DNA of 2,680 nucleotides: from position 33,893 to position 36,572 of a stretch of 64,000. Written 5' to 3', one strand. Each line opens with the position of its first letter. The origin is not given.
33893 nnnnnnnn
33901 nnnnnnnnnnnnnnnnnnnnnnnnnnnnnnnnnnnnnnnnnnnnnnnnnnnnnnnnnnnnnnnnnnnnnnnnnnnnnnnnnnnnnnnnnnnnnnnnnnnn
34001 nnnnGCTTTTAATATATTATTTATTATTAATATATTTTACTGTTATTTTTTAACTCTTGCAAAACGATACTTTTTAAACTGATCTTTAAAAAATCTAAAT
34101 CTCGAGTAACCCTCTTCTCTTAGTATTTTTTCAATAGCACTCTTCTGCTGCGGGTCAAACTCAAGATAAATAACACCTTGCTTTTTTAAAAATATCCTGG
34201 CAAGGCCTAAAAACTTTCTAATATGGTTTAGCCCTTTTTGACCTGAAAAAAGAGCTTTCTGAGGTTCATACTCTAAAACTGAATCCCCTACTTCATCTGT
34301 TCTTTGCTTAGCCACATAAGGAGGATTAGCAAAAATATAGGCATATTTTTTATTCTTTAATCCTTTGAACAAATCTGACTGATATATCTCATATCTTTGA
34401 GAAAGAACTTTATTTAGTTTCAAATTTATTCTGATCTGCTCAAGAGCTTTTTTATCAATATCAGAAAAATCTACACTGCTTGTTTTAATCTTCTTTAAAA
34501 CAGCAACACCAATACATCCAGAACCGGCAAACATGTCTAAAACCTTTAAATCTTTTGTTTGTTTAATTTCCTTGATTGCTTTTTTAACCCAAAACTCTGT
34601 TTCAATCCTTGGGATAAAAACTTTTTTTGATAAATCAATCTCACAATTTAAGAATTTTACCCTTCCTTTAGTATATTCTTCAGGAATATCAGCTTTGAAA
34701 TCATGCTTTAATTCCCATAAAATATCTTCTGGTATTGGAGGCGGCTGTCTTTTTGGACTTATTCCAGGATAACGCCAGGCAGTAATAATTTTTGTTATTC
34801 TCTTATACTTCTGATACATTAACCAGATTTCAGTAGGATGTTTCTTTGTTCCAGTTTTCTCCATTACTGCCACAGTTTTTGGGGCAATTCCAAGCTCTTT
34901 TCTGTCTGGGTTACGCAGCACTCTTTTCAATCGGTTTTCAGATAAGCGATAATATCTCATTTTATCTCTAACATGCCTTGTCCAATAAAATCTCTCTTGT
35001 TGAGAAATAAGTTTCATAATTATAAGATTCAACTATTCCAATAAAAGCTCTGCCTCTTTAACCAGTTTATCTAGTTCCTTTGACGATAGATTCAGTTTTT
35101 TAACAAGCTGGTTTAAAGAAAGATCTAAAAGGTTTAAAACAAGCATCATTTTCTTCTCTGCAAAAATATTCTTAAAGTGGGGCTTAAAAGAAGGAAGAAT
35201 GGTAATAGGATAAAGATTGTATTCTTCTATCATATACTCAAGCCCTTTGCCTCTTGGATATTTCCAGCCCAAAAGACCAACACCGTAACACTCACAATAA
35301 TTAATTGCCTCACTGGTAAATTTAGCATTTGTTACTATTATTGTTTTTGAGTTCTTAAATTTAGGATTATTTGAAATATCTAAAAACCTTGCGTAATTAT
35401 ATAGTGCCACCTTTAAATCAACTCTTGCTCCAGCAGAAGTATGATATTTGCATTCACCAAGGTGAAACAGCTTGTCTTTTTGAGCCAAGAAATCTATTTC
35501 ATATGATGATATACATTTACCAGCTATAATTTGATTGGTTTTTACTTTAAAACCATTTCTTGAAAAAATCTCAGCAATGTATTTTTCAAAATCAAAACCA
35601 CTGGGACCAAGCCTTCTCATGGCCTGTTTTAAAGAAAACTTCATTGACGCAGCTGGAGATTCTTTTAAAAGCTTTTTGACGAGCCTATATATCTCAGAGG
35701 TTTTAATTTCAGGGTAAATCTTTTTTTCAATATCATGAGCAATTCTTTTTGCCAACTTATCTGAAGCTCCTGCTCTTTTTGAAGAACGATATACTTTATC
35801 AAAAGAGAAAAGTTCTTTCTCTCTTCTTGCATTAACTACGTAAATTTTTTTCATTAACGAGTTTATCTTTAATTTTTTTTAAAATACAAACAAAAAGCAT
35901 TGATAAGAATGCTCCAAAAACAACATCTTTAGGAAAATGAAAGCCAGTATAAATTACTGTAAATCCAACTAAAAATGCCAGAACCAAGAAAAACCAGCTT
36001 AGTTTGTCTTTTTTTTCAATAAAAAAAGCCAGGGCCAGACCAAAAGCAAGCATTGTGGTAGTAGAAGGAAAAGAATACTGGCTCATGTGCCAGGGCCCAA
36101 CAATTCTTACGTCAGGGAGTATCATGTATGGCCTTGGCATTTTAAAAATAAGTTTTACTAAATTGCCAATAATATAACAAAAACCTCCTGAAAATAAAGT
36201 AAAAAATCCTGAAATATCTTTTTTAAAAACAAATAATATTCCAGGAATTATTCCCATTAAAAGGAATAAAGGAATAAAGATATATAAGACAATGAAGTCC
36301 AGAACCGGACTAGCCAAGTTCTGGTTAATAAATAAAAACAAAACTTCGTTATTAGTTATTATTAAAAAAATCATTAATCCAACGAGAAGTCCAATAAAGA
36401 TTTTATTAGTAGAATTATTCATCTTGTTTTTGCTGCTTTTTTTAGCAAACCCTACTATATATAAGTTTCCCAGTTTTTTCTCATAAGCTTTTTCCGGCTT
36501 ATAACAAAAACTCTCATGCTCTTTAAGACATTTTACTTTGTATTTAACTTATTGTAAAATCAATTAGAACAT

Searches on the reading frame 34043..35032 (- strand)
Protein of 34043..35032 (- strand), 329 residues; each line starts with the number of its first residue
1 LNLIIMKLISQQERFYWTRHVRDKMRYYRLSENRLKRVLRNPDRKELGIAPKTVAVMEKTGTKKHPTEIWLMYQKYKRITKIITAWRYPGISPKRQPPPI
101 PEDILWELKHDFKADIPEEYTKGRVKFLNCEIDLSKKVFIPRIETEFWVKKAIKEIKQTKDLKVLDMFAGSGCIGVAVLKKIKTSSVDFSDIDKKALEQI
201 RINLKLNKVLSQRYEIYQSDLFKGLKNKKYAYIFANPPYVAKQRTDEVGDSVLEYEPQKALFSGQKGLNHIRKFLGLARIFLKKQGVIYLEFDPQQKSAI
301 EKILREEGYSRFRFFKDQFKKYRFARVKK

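Call 89: search_protein_families(library=pfam, proteins=[window:34043-35032:-], max_evalue=0.001)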
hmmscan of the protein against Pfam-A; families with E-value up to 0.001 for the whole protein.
window:34043-35032:- (329 aa): 10 families
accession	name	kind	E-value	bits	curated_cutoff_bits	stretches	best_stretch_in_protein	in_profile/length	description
PF05175.20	MTS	-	6.8e-16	58.8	23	1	154-249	25-119/170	Methyltransferase small domain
PF03602.21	Cons_hypoth95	-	4.8e-10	39.8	24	1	159-247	40-131/182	Conserved hypothetical protein 95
PF02475.24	TRM5-TYW2_MTfase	-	1.3e-07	32.2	28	1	131-219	11-94/164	TRM5/TYW2 methyltransferase domain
PF06325.19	PrmA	-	5.8e-06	26.5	22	1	152-236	154-233/296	Ribosomal protein L11 methyltransferase (PrmA)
PF01555.25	N6_N4_Mtase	-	4.1e-05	24.1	26.7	0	233-308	4-70/221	DNA methylase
PF02005.22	TRM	-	6.9e-05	22.6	27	1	153-225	42-114/376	N2,N2-dimethylguanosine tRNA methyltransferase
PF10294.15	Methyltransf_16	-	0.00012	22.4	21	1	146-211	29-97/174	Lysine methyltransferase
PF07669.17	Eco57I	-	0.00027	21.5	25.3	1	190-287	32-129/171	Eco57I restriction-modification methylase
PF02384.22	N6_Mtase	-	0.00065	19.5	20.4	1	149-246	34-143/311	N-6 DNA Methylase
PF05971.18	Methyltransf_10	-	0.00084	19.2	23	0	148-246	88-194/299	RNA methyltransferase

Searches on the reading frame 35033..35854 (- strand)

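Call 89: search_protein_families(library=pfam, proteins=[window:35033-35854:-], max_evalue=0.001)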
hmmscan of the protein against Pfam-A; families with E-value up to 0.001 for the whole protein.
window:35033-35854:- (273 aa): 3 families
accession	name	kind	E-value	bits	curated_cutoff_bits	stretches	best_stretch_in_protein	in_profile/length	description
PF22357.2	AF1548-like_C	-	1.6e-05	25.3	23.9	1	215-271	1-55/56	AF1548-like, C-terminal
PF03477.21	ATP-cone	-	1.7e-05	25.7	25.8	1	5-68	2-72/88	ATP cone domain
PF04471.18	Mrr_cat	-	1.9e-05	25.2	21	1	85-188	5-98/115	Restriction endonuclease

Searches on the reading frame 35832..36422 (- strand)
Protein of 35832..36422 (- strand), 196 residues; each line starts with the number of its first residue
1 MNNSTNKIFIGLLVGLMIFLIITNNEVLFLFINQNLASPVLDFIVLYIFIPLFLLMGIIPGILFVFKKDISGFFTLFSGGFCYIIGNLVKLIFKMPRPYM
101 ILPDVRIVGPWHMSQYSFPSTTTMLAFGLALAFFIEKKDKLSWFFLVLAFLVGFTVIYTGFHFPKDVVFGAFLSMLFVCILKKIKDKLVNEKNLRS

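Call 89: search_protein_families(library=pfam, proteins=[window:35832-36422:-], max_evalue=0.001)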
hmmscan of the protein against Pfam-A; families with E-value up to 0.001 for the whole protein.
window:35832-36422:- (196 aa): 3 families
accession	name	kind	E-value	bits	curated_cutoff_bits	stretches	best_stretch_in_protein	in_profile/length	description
PF01569.27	PAP2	-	2e-17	63.6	27.2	1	76-186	6-126/130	PAP2 superfamily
PF14378.12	PAP2_3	-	2.2e-06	28.1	27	1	38-178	25-188/190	PAP2 superfamily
PF14360.12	PAP2_C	-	0.00019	22.3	27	1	122-180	12-70/74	PAP2 superfamily C-terminal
